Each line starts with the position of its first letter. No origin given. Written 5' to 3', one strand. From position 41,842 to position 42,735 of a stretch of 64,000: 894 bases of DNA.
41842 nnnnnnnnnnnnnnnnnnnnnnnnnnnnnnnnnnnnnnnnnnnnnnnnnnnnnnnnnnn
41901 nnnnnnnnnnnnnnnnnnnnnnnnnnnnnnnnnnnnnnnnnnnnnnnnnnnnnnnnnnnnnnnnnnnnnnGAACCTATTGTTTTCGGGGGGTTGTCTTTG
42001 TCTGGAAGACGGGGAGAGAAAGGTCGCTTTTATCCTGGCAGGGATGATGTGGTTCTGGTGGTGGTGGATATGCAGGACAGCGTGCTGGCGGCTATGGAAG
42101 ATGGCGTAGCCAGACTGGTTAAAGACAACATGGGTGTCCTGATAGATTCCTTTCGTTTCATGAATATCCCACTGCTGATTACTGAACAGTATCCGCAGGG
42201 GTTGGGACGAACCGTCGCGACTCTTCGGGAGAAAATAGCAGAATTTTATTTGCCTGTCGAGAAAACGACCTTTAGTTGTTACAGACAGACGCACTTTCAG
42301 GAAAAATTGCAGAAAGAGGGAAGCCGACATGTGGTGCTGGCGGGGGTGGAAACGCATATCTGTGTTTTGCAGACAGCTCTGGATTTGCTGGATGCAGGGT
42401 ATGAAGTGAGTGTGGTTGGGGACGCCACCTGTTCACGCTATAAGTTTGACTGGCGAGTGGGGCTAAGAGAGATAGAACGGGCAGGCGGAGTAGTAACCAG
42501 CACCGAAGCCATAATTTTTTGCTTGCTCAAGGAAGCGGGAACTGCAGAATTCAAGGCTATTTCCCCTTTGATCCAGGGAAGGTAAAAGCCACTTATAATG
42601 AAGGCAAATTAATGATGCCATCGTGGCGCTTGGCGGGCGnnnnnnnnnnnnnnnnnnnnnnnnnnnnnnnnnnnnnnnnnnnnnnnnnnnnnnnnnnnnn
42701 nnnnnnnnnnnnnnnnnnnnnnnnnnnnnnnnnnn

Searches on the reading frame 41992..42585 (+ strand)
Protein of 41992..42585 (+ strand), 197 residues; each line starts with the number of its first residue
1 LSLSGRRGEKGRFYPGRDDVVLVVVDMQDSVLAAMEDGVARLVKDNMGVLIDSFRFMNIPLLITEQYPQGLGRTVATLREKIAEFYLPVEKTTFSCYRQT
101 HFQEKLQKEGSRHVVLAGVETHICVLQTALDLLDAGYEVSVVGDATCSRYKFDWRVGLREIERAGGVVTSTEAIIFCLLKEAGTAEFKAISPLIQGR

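Call 3: search_protein_families(library=pfam, proteins=[window:41992-42585:+], max_evalue=0.01)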
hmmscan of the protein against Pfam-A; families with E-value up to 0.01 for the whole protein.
window:41992-42585:+ (197 aa): 1 family
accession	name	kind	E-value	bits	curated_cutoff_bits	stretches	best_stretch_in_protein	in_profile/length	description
PF00857.26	Isochorismatase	-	1.1e-30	107.4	27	1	21-172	2-174/175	Isochorismatase domain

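Call 4: search_protein_families(library=ncbifam, proteins=[window:41992-42585:+], max_evalue=0.01)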
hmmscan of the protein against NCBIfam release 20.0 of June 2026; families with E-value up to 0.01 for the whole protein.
window:41992-42585:+ (197 aa): 6 families
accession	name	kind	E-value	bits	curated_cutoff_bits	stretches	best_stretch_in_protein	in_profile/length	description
NF041461.1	C_hydro_YcaC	equivalog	6.1e-15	55.3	310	1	17-153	7-144/201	isochorismate family cysteine hydrolase YcaC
NF050097.1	BiurAmidohydBiuH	equivalog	7.9e-08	32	370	1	90-171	130-211/221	biuret amidohydrolase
NF008517.0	PRK11440.1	equivalog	1e-06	28.8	195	1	88-175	98-185/188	hydrolase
TIGR03614.1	RutB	equivalog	4.6e-06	26.4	377.95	1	89-176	129-217/226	pyrimidine utilization protein B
NF008623.0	PRK11609.1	equivalog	7.6e-05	22.6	174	1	98-145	130-177/213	bifunctional nicotinamidase/pyrazinamidase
NF008315.0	PRK11103.1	subfamily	0.0043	16.3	365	1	19-80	172-233/283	PTS mannose transporter subunit IID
